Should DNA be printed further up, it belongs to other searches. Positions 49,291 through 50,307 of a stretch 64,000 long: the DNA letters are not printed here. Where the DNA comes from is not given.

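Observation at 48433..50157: Ku gene followed by a ligase-like nucleotidyltransferase domain whose catalytic lysines are all substituted; no LigD in the window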

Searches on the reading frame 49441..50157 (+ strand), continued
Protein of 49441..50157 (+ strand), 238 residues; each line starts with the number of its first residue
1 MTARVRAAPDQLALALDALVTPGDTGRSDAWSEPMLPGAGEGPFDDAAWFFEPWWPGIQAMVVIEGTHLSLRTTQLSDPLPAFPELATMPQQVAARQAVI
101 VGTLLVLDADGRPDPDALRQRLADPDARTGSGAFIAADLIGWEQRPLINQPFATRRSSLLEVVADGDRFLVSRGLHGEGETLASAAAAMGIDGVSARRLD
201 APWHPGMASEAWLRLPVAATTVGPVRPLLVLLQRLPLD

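Call 46: find_homologous_proteins(query=P0157, max_evalue=1e-10)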
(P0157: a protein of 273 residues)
Query P0157 (273 aa): 1406 proteins with E <= 1e-10 among 8000 candidates; the best 120 are listed.
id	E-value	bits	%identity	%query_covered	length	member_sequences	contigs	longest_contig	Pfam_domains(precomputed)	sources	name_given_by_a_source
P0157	1.1e-173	594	100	100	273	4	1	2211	PF01068.27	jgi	jgi:bifunctional non-homologous end joining protein LigD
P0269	9.0e-128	444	80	99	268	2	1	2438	-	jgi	jgi:bifunctional non-homologous end joining protein LigD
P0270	5.1e-115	402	72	99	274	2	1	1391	PF01068.27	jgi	jgi:bifunctional non-homologous end joining protein LigD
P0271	2.4e-97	344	64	98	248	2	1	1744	PF01068.27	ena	-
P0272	7.1e-91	323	61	99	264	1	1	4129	PF01068.27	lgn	-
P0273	2.6e-88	314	60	98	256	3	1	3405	PF01068.27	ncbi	-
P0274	3.3e-88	314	60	97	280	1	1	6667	PF01068.27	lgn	-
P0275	4.8e-88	313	63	98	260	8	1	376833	PF01068.27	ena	-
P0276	5.0e-88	313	58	99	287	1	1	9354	PF01068.27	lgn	-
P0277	8.0e-88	313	61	97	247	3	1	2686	PF01068.27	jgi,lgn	jgi:bifunctional non-homologous end joining protein LigD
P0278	8.1e-88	313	61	97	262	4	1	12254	PF01068.27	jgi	-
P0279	1.2e-87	312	57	99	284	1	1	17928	PF01068.27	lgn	-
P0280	2.4e-87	311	65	91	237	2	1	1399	PF01068.27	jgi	jgi:ATP-dependent DNA ligase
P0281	2.6e-87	311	61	97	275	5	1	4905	PF01068.27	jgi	jgi:bifunctional non-homologous end joining protein LigD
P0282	3.3e-87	311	70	77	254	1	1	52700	PF01068.27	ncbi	-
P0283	4.7e-87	310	56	99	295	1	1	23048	PF01068.27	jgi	jgi:ATP-dependent DNA ligase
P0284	5.4e-87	310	61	93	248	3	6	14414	PF01068.27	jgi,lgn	jgi:bifunctional non-homologous end joining protein LigD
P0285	8.8e-87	309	60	97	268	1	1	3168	PF01068.27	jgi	jgi:bifunctional non-homologous end joining protein LigD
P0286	1.1e-86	309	62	97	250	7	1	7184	PF01068.27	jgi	-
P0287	6.1e-86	307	61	97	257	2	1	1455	PF01068.27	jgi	jgi:bifunctional non-homologous end joining protein LigD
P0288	1.2e-85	306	57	97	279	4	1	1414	PF01068.27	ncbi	-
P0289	1.9e-85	305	60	97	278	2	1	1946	PF01068.27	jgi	-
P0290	8.1e-85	303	63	80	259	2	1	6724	PF01068.27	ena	-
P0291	1.1e-84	302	65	91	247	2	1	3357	PF01068.27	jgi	jgi:ATP-dependent DNA ligase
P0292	3.4e-84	301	61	97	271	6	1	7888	PF01068.27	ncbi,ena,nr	ncbi:MAG TPA: hypothetical protein VLR93_09135 [Patescibacteria group bacterium]|nr:hypothetical pro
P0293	2.4e-83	298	59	97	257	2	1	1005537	PF01068.27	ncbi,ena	-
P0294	3.1e-83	298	60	97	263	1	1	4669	PF01068.27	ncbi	-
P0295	6.5e-83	297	58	98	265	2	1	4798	PF01068.27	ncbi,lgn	-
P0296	6.2e-82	293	59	98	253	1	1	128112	PF01068.27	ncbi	-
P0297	3.1e-81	291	58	97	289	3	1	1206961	PF01068.27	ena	-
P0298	9.4e-81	290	60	97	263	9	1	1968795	PF01068.27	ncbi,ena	-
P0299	1.6e-80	289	61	89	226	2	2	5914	PF01068.27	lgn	-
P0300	2.8e-80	288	59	97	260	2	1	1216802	PF01068.27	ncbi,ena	-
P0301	4.2e-80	287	57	97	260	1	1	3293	PF01068.27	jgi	jgi:bifunctional non-homologous end joining protein LigD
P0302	1.8e-79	285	68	69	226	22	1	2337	PF01068.27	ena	-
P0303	1.9e-79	285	58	97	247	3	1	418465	PF01068.27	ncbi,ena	-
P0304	2.5e-79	285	61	89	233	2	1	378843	PF01068.27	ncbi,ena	-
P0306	3.2e-77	278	66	74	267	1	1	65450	PF01068.27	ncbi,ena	-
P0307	1.3e-76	276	60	89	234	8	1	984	PF01068.27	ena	-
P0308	9.2e-76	273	59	89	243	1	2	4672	PF01068.27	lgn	-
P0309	3.6e-66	242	59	77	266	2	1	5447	PF01068.27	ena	-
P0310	3.3e-63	232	51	98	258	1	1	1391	PF01068.27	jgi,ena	-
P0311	1.3e-62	230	53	97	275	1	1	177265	PF01068.27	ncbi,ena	-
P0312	4.9e-62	228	56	76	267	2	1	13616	PF01068.27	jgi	jgi:bifunctional non-homologous end joining protein LigD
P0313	1.7e-61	226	51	98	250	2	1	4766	PF01068.27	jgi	jgi:bifunctional non-homologous end joining protein LigD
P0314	2.3e-61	226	51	97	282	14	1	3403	PF01068.27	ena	-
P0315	2.8e-61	226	49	98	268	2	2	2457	PF01068.27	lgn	-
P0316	4.6e-61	225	52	97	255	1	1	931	PF01068.27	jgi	jgi:bifunctional non-homologous end joining protein LigD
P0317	5.4e-61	225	51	98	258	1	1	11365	PF01068.27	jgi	jgi:bifunctional non-homologous end joining protein LigD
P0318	6.5e-61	224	51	98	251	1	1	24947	PF01068.27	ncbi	-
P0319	6.7e-61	224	50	98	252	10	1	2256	PF01068.27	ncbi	-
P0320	7.1e-61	224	49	98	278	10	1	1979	PF01068.27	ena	-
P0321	7.9e-61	224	58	78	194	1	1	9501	PF01068.27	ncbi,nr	ncbi:MAG: bifunctional non-ous end joining protein LigD, partial [Chloroflexota bacterium]|nr:bifunc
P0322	1.1e-60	224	53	85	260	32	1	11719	PF01068.27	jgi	jgi:bifunctional non-homologous end joining protein LigD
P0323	1.2e-60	224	49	97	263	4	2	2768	PF01068.27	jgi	jgi:bifunctional non-homologous end joining protein LigD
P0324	1.4e-60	223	52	98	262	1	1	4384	PF01068.27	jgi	jgi:bifunctional non-homologous end joining protein LigD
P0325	1.5e-60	223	52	96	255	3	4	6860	PF01068.27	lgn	-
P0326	1.6e-60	223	50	98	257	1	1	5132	PF01068.27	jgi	jgi:bifunctional non-homologous end joining protein LigD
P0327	1.6e-60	223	51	98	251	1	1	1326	PF01068.27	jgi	jgi:bifunctional non-homologous end joining protein LigD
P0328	2.2e-60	223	50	96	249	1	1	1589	PF01068.27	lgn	-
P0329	2.3e-60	223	50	98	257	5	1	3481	PF01068.27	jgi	jgi:bifunctional non-homologous end joining protein LigD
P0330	2.4e-60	223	56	77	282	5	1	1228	PF01068.27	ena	-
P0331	2.4e-60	223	51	97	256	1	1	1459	PF01068.27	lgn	-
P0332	3.5e-60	222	49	99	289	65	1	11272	PF01068.27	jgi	jgi:bifunctional non-homologous end joining protein LigD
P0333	4.1e-60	222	52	97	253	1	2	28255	PF01068.27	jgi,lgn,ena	-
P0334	4.8e-60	222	52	98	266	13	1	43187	PF01068.27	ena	-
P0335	4.9e-60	222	51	97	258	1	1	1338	PF01068.27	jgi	jgi:bifunctional non-homologous end joining protein LigD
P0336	5.1e-60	222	51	98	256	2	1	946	PF01068.27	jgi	jgi:bifunctional non-homologous end joining protein LigD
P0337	5.1e-60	221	51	98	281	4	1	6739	PF01068.27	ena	-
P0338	5.2e-60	221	49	98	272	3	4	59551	PF01068.27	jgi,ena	-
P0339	6.6e-60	221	51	96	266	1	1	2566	PF01068.27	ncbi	-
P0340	9.2e-60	221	51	98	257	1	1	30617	PF01068.27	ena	-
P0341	9.2e-60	221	49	97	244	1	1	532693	PF01068.27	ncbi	-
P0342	9.3e-60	221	51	97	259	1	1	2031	PF01068.27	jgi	jgi:bifunctional non-homologous end joining protein LigD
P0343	9.5e-60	221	48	98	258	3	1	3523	PF01068.27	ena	-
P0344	9.8e-60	221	50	98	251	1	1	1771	PF01068.27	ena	-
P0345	9.9e-60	221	51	96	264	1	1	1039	PF01068.27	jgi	jgi:bifunctional non-homologous end joining protein LigD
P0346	1.3e-59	220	52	97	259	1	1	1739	PF01068.27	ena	-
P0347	1.4e-59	220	56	78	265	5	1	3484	PF01068.27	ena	-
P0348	1.5e-59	220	50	98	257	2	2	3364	PF01068.27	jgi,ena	jgi:bifunctional non-homologous end joining protein LigD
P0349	1.6e-59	220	50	98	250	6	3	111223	PF01068.27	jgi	jgi:bifunctional non-homologous end joining protein LigD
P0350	1.8e-59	220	49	98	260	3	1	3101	PF01068.27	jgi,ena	-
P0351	2.0e-59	220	49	96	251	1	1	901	PF01068.27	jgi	jgi:ATP-dependent DNA ligase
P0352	2.1e-59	219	55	77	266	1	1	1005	PF01068.27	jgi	jgi:bifunctional non-homologous end joining protein LigD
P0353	2.3e-59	219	52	97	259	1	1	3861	PF01068.27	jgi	jgi:bifunctional non-homologous end joining protein LigD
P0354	2.5e-59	219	52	96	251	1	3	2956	PF01068.27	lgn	-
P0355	2.5e-59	219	50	96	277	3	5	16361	PF01068.27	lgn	-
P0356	2.5e-59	219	50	97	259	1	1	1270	PF01068.27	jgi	jgi:ATP-dependent DNA ligase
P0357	2.6e-59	219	50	98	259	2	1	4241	PF01068.27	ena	-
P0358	2.6e-59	219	52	97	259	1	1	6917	PF01068.27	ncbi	-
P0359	2.6e-59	219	50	97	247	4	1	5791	PF01068.27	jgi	jgi:ATP-dependent DNA ligase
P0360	2.9e-59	219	51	97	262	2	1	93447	PF01068.27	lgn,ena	-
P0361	3.1e-59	219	56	77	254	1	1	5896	PF01068.27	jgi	jgi:bifunctional non-homologous end joining protein LigD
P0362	3.9e-59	219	51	96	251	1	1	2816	PF01068.27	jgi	jgi:bifunctional non-homologous end joining protein LigD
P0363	4.0e-59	219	51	97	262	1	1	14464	PF01068.27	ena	-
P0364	4.2e-59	218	50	98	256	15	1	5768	PF01068.27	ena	-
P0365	4.2e-59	218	51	97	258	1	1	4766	PF01068.27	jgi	jgi:bifunctional non-homologous end joining protein LigD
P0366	4.5e-59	218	50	98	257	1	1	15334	PF01068.27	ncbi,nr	ncbi:MAG TPA: hypothetical protein VFY18_12710 [Candidatus Limnocylindrales bacterium]|nr:hypothetic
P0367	4.6e-59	218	49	97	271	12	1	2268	PF01068.27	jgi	jgi:bifunctional non-homologous end joining protein LigD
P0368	4.6e-59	218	56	76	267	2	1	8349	PF01068.27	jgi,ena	-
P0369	4.7e-59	218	50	98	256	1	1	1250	PF01068.27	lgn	-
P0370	5.0e-59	218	49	99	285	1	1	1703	PF01068.27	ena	-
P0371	5.7e-59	218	49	98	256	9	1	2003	PF01068.27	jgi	-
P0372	6.0e-59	218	51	97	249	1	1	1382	PF01068.27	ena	-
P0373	6.4e-59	218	50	97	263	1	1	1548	PF01068.27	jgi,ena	-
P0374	7.0e-59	218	48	97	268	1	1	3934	PF01068.27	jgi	jgi:bifunctional non-homologous end joining protein LigD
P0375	7.1e-59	218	50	98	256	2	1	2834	PF01068.27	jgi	jgi:bifunctional non-homologous end joining protein LigD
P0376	7.3e-59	218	52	97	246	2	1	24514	PF01068.27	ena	-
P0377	7.3e-59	218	48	99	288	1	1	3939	PF01068.27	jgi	jgi:bifunctional non-homologous end joining protein LigD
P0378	7.8e-59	218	49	97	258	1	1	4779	PF01068.27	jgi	jgi:bifunctional non-homologous end joining protein LigD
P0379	7.9e-59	218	50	98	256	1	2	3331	PF01068.27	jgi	jgi:bifunctional non-homologous end joining protein LigD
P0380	8.6e-59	217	51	96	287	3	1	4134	PF01068.27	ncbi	-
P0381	8.6e-59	217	50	98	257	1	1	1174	PF01068.27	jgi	jgi:bifunctional non-homologous end joining protein LigD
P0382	9.0e-59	217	48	97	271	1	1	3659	PF01068.27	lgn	-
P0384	1.1e-58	217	51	97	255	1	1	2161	PF01068.27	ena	-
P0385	1.3e-58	217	49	97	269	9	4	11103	PF01068.27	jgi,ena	-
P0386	1.4e-58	217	49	96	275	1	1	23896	PF01068.27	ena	-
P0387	1.4e-58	217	51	98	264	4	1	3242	PF01068.27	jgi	jgi:bifunctional non-homologous end joining protein LigD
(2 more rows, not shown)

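Call 47: find_encoding_contigs(protein=P0298, flank=10000, max_places=2)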
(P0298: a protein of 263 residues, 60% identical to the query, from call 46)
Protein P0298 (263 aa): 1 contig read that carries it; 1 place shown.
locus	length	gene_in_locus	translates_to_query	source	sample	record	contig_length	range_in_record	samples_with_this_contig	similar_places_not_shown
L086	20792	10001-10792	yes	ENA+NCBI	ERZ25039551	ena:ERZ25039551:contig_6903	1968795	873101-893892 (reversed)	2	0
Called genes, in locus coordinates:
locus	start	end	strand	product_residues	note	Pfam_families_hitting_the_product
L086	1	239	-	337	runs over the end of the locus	PF00892:EamA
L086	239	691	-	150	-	PF10604:Polyketide_cyc2 (weak)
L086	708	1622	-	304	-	PF00171:Aldedh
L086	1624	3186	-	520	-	PF00171:Aldedh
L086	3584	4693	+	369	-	-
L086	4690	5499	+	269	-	PF00528:BPD_transp_1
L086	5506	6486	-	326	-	PF01791:DeoC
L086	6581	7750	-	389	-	PF07690:MFS_1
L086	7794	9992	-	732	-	PF00930:DPPIV_N (faint), PF26549:Tricorn_N, PF07676:PD40 (weak), PF26549:Tricorn_N, PF26550:Tricorn_2nd, PF20434:BD-FAE (faint), PF00326:Peptidase_S9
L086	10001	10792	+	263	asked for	PF01068:DNA_ligase_A_M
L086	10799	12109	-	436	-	PF12698:ABC2_membrane_3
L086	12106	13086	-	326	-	PF00005:ABC_tran, PF13304:AAA_21, PF13732:DrrA1-3_C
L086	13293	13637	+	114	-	PF06155:GBBH-like_N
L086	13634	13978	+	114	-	PF01906:YbjQ_1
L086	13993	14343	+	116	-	-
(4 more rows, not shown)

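Call 48: find_encoding_contigs(protein=P0341, flank=10000, max_places=2)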
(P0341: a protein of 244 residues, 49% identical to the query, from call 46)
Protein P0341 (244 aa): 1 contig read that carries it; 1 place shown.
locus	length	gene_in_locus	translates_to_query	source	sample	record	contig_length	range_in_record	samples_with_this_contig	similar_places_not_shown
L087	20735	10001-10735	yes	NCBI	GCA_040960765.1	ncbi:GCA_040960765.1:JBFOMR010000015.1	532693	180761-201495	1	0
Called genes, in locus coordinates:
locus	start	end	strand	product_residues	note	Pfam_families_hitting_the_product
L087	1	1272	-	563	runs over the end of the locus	PF12679:ABC2_membrane_2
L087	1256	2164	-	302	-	PF00005:ABC_tran, PF13304:AAA_21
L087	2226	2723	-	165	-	PF12802:MarR_2, PF01047:MarR (weak), PF27059:HTH_MmpR5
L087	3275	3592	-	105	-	PF03319:EutN_CcmL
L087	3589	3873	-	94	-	PF03319:EutN_CcmL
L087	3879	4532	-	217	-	PF00936:BMC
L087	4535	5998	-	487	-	PF00171:Aldedh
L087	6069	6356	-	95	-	PF03319:EutN_CcmL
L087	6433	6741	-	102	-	PF00936:BMC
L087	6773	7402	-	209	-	PF27545:CsoS1D_N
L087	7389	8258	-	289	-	PF01791:DeoC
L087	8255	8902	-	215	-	PF02502:LacAB_rpiB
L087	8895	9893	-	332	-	PF04198:Sugar-bind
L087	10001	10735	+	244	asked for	PF01068:DNA_ligase_A_M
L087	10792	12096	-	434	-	PF12679:ABC2_membrane_2 (weak), PF12698:ABC2_membrane_3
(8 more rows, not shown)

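Call 53: list_cluster_members(proteins=[P0139, P0141, P0147, P0185, P0201, P0211, P0220, P0230, P0261, P0001])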
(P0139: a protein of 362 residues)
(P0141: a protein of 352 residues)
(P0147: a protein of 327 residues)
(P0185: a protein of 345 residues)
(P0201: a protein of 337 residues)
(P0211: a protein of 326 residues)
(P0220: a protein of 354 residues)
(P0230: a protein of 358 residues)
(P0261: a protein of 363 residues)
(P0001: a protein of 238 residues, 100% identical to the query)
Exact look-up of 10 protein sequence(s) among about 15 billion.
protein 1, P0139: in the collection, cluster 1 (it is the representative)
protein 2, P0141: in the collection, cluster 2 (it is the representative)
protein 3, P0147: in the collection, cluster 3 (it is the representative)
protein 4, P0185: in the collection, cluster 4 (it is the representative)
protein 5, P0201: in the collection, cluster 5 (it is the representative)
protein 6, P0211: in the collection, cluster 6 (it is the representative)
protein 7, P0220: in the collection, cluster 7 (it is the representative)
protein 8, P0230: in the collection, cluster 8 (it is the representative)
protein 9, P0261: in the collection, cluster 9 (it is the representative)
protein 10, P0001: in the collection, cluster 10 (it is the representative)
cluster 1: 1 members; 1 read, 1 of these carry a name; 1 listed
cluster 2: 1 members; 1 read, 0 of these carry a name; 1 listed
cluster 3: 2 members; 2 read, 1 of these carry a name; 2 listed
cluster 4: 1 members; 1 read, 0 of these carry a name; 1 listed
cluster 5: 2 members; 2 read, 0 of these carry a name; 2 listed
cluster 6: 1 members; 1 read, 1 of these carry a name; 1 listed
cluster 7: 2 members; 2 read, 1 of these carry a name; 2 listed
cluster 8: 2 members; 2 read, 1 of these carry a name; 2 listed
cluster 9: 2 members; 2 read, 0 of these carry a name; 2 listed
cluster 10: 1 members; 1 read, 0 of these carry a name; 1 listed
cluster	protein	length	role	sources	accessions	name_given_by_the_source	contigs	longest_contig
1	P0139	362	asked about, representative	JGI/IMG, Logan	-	ATP-dependent DNA ligase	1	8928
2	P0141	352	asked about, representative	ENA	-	-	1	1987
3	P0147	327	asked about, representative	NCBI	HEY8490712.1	MAG TPA: hypothetical protein VIO14_06940 [Dehalococcoidia bacterium]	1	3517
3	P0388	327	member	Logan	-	-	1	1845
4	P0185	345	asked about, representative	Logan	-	-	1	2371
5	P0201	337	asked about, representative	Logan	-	-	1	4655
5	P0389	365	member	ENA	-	-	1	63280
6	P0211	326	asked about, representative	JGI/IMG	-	hypothetical protein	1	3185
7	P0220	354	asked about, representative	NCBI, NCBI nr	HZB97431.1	MAG TPA: hypothetical protein VE219_02415 [Candidatus Sulfotelmatobacter sp.] | hypothetical protein [Candidatus Sulfotelmatobacter sp.]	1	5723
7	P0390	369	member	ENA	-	-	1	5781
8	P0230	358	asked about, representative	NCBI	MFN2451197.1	MAG: hypothetical protein ABR541_02465 [Candidatus Dormibacteria bacterium]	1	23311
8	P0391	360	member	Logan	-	-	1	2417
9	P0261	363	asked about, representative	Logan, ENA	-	-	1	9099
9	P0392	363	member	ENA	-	-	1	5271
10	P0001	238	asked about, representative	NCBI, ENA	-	-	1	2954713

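Call 54: find_encoding_contigs(protein=P0230, flank=8000, max_places=2)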
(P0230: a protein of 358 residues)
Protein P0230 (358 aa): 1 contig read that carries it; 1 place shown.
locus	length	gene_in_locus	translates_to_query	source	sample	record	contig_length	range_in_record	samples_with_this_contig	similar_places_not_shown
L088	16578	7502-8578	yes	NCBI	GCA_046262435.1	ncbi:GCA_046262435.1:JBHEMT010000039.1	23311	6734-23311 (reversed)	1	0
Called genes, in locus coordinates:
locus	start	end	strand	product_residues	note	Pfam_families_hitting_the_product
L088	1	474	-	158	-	PF02504:FA_synthesis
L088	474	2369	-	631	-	PF02518:HATPase_c, PF00204:DNA_gyraseB, PF01751:Toprim, PF00986:DNA_gyraseB_C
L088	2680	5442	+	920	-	PF13298:LigD_N, PF01068:DNA_ligase_A_M, PF04679:DNA_ligase_A_C, PF21686:LigD_Prim-Pol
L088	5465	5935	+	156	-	-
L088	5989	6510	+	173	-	PF01844:HNH, PF14279:HNH_5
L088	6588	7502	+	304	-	PF02735:Ku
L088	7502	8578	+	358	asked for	PF01068:DNA_ligase_A_M (weak)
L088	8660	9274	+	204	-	PF01865:PhoU_div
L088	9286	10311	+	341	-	PF01384:PHO4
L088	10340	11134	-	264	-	PF01476:LysM, PF23473:LysM3_LYK4_5 (faint), PF01476:LysM (weak), PF01464:SLT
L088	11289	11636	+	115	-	-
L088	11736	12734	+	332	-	PF04055:Radical_SAM, PF06463:Mob_synth_C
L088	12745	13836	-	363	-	PF08331:QueG_DUF1730, PF00037:Fer4 (faint), PF12838:Fer4_7 (faint), PF13484:Fer4_16, PF13646:HEAT_2 (weak)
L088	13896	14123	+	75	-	PF12728:HTH_17 (weak)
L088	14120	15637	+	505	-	PF02789:Peptidase_M17_N, PF00883:Peptidase_M17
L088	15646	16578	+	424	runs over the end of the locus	PF23493:CysS_C (weak)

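Call 55: find_encoding_contigs(protein=P0139, flank=8000, max_places=2)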
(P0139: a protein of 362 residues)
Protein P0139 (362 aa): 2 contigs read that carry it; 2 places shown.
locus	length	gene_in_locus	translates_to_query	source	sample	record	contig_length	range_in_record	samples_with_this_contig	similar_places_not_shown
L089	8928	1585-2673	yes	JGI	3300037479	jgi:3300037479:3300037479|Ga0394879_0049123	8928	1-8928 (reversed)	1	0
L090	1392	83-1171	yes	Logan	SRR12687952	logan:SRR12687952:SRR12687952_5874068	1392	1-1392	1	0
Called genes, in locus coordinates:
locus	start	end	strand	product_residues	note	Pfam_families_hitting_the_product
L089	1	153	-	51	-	?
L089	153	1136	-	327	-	PF01791:DeoC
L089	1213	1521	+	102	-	PF01022:HTH_5, PF12840:HTH_20, PF25212:HVO_A0114 (weak)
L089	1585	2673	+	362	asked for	PF01068:DNA_ligase_A_M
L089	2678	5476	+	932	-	PF13298:LigD_N, PF01068:DNA_ligase_A_M, PF04679:DNA_ligase_A_C, PF21686:LigD_Prim-Pol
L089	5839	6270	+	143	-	PF06155:GBBH-like_N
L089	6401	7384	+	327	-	PF12849:PBP_like_2, PF12727:PBP_like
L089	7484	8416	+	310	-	PF00528:BPD_transp_1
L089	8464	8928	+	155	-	?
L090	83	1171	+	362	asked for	PF01068:DNA_ligase_A_M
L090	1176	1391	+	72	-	?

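Call 56: find_encoding_contigs(protein=P0147, flank=8000, max_places=2)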
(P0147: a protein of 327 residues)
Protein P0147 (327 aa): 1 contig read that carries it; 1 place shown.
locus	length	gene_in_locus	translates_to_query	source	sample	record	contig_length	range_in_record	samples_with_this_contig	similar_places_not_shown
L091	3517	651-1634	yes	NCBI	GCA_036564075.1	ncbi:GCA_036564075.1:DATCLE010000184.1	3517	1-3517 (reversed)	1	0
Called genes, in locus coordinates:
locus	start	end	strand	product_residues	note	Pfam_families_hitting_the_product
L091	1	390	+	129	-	?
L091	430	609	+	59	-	PF04945:YHS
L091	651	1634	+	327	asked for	PF01068:DNA_ligase_A_M, PF04679:DNA_ligase_A_C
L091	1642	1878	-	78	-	-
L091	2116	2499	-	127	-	PF08818:DUF1801 (faint)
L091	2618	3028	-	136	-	PF00903:Glyoxalase, PF18029:Glyoxalase_6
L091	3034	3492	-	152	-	PF00165:HTH_AraC (weak), PF12833:HTH_18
